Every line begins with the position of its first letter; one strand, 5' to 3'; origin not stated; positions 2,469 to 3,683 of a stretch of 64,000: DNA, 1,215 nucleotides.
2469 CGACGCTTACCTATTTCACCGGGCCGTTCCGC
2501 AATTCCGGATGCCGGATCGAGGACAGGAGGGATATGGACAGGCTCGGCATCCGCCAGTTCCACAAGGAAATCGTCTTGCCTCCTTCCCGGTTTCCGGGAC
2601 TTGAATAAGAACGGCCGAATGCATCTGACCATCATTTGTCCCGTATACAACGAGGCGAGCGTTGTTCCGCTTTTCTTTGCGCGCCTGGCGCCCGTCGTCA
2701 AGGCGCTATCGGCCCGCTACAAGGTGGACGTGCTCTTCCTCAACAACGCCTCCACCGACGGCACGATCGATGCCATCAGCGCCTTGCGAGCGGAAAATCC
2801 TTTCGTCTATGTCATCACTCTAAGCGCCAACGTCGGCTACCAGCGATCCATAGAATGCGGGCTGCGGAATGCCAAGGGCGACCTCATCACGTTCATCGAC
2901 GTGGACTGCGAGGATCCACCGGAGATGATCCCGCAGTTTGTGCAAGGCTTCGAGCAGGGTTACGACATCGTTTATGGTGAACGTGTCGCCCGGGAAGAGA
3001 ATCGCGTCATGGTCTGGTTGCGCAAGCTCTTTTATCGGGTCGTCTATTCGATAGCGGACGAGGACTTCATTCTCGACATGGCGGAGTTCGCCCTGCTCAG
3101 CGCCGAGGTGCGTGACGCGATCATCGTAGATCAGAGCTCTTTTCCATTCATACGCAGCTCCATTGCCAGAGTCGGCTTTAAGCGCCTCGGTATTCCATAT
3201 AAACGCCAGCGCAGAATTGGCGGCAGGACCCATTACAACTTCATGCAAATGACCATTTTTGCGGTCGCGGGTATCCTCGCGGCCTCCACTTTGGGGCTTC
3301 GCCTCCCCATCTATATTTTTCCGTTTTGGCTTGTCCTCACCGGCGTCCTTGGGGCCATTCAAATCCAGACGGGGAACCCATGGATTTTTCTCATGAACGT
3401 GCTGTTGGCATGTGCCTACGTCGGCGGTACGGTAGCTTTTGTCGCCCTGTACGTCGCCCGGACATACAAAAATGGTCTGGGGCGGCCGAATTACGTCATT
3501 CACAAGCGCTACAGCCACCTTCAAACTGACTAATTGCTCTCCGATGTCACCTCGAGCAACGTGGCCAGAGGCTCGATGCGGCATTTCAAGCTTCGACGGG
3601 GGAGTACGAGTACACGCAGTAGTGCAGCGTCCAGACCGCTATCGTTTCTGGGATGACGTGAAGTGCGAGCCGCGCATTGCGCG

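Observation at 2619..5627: GtrB-type polyprenyl-phosphate glycosyltransferase coupled to a DprE1/DprE2-like pair: candidate lipid-linked sugar epimerisation module in a Gram-negative polysaccharide locus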

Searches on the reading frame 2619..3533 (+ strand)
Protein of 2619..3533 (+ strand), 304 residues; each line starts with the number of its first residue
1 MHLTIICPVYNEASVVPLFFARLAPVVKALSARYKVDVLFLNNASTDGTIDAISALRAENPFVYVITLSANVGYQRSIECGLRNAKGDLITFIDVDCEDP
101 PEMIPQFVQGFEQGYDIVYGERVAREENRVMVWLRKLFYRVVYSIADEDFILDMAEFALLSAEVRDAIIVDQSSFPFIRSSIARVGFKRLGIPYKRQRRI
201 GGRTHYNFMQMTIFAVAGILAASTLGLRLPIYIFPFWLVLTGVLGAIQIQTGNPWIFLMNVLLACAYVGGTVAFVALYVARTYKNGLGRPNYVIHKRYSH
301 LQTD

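Call 7: search_protein_families(library=pfam, proteins=[window:2619-3533:+], max_evalue=0.01)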
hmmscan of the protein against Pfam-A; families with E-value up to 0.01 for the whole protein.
window:2619-3533:+ (304 aa): 3 families
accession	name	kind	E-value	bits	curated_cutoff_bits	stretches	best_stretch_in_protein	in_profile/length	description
PF00535.33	Glycos_transf_2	-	2.7e-25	89.7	23.3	1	4-143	1-132/168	Glycosyl transferase family 2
PF10111.15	Glyco_tranf_2_2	-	3.7e-06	27.1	27.3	1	35-103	29-98/276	Glycosyltransferase like family 2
PF13641.12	Glyco_tranf_2_3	-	3.8e-06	27.5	27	1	4-140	4-141/230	Glycosyltransferase like family 2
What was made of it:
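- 2619..3533 (+): GtrB/ArnC-type GT2, the predicted polyprenyl-phosphate sugar synthase. Pfam GT2 E 2.7e-25 (call 7).
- Checked: GT2 (2619-3533): Pfam Glycos_transf_2 E 2.7e-25 (call 7).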

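Call 11: search_solved_structures(query=window:2619-3533:+, max_evalue=0.001)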
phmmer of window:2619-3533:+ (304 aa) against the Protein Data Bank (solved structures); distinct sequences matched with E-value up to 0.001: 9.
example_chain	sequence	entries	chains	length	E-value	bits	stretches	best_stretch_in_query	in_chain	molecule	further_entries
5ekp_C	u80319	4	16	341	7.1e-33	117.4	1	2-295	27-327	Uncharacterized glycosyltransferase sll0501 | Glycosyltransferase sll0501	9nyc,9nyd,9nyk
9nye_A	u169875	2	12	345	7.4e-33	117.4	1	2-295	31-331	Glycosyltransferase sll0501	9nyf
5eke_A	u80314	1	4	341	9.1e-32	113.8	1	2-295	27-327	Uncharacterized glycosyltransferase sll0501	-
9hwj_A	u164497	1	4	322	6.3e-22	81.5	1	3-295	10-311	Undecaprenyl-phosphate 4-deoxy-4-formamido-L-arabinose transferase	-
9bhc_C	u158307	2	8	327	3.3e-17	66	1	3-295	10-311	Undecaprenyl-phosphate 4-deoxy-4-formamido-L-arabinose transferase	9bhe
8vxh_A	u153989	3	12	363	4.7e-17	65.5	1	3-295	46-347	Undecaprenyl-phosphate 4-deoxy-4-formamido-L-arabinose transferase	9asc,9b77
5mlz_A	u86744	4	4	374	3.8e-11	46.1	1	1-138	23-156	Dolichol monophosphate mannose synthase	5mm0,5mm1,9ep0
6yv7_B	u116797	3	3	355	3.6e-05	26.5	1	3-99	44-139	Glycosyl transferase, family 2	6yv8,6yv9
6yv7_A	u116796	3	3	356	3.6e-05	26.5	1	3-99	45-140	Glycosyl transferase, family 2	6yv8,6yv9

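Call 29: search_protein_families(library=ncbifam, proteins=[window:2619-3533:+], max_evalue=0.01)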
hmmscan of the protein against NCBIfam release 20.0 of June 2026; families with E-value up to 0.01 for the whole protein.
window:2619-3533:+ (304 aa): 16 families
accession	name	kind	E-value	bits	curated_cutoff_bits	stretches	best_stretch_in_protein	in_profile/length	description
NF047588.1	GlcsyltransPgfSStrep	equivalog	1.1e-37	130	500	1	1-237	1-236/308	glycosyltransferase PgfS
NF007986.1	PRK10714.1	equivalog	2.5e-22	79.3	529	1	3-296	8-310/316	undecaprenyl-phosphate 4-deoxy-4-formamido-L-arabinose transferase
TIGR03111.1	glyc2_xrt_Gpos1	hypoth_equivalog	1.2e-09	37.5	363.95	1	3-118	51-163/439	TIGR03111 family XrtG-associated glycosyltransferase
TIGR04283.1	glyco_like_mftF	equivalog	1.8e-08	34.3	182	1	3-138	1-124/221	TIGR04283 family arsenosugar biosynthesis glycosyltransferase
NF007482.0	PRK10073.1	equivalog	3.2e-08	33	423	1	2-108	7-107/334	glycosyltransferase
TIGR03937.1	PgaC_IcaA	equivalog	9.6e-08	31.4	422.3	1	3-97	47-136/407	poly-beta-1,6-N-acetyl-D-glucosamine synthase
NF038302.1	EPS_HpsE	equivalog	8.9e-07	28.2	300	1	2-101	2-101/307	hormogonium polysaccharide biosynthesis glycosyltransferase HpsE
NF041875.1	EPS_EpsD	equivalog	2.3e-06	27.2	370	1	4-119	2-112/325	exopolysaccharide biosynthesis glycosyltransferase EpsD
TIGR03965.1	mycofact_glyco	equivalog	2.6e-05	23.3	280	1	3-113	76-181/467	mycofactocin biosynthesis glycosyltransferase MftF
NF041391.1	DPhHxTase_Halo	equivalog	4.8e-05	22.5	375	1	62-127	45-109/213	dolichyl-phosphate hexose transferase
NF047683.1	TeichurnBiosyTuaG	equivalog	9.4e-05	22.2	400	1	3-101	8-101/252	teichuronic acid biosynthesis protein TuaG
NF050050.1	ProtGlycPglI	equivalog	0.00011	21.7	500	1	36-152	32-149/306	GalNAc(5)-diNAcBac-PP-undecaprenol beta-1,3-glucosyltransferase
TIGR04182.1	glyco_TIGR04182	equivalog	0.00088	18.7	325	1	4-141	3-128/293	S-layer glycoprotein N-glycosyltransferase AglJ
TIGR04242.1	nodulat_NodC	equivalog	0.001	18.1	550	1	4-138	51-182/395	chitooligosaccharide synthase NodC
NF041394.1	GtaseAglG_Halo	equivalog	0.0013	18.1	440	1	59-125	55-121/304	glucosyl-dolichyl phosphate glucuronosyltransferase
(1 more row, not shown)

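Call 73: search_solved_structures(query=window:2619-3533:+, max_evalue=1e-15, show_alignments=2)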
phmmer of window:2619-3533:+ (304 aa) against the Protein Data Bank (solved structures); distinct sequences matched with E-value up to 1e-15: 6.
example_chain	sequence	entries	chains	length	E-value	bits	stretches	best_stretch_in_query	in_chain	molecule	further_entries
5ekp_C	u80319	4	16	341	7.1e-33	117.4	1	2-295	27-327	Uncharacterized glycosyltransferase sll0501 | Glycosyltransferase sll0501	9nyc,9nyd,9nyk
9nye_A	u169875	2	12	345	7.4e-33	117.4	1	2-295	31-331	Glycosyltransferase sll0501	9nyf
5eke_A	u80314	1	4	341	9.1e-32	113.8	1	2-295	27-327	Uncharacterized glycosyltransferase sll0501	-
9hwj_A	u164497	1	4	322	6.3e-22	81.5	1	3-295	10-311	Undecaprenyl-phosphate 4-deoxy-4-formamido-L-arabinose transferase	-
9bhc_C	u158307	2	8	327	3.3e-17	66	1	3-295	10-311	Undecaprenyl-phosphate 4-deoxy-4-formamido-L-arabinose transferase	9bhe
8vxh_A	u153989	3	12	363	4.7e-17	65.5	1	3-295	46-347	Undecaprenyl-phosphate 4-deoxy-4-formamido-L-arabinose transferase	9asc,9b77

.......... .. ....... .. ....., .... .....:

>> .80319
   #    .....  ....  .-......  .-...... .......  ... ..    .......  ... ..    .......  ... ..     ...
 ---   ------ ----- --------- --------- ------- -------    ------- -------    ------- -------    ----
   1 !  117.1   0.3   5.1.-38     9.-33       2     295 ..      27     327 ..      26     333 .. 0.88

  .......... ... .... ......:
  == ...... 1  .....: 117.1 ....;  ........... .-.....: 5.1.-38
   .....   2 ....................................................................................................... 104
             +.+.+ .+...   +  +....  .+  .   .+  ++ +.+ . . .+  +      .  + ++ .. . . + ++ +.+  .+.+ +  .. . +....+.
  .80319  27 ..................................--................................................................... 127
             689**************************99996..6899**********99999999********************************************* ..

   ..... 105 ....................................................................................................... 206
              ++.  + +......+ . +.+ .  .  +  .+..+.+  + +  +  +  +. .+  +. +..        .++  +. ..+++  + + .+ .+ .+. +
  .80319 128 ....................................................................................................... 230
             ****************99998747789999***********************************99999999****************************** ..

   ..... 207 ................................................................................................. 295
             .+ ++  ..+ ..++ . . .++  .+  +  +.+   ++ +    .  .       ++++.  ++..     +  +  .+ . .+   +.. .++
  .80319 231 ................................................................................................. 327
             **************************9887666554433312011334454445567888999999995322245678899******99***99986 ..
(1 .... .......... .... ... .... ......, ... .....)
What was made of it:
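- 2619..3533 (+): Full-length match to GtrB 5ekp, E 7e-33, and to ArnC (calls 11, 73).
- On GtrB/ArnC/DPM1-type polyprenyl-phosphate glycosyltransferases (GT2): Aligned over residues 2-295 to GtrB 27-327 (calls 11, 73).
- Checked: The best solved structures are GtrB sll0501 (E 7e-33, query residues 2-295, including the C-terminal membrane helices) and ArnC (calls 11, 73).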
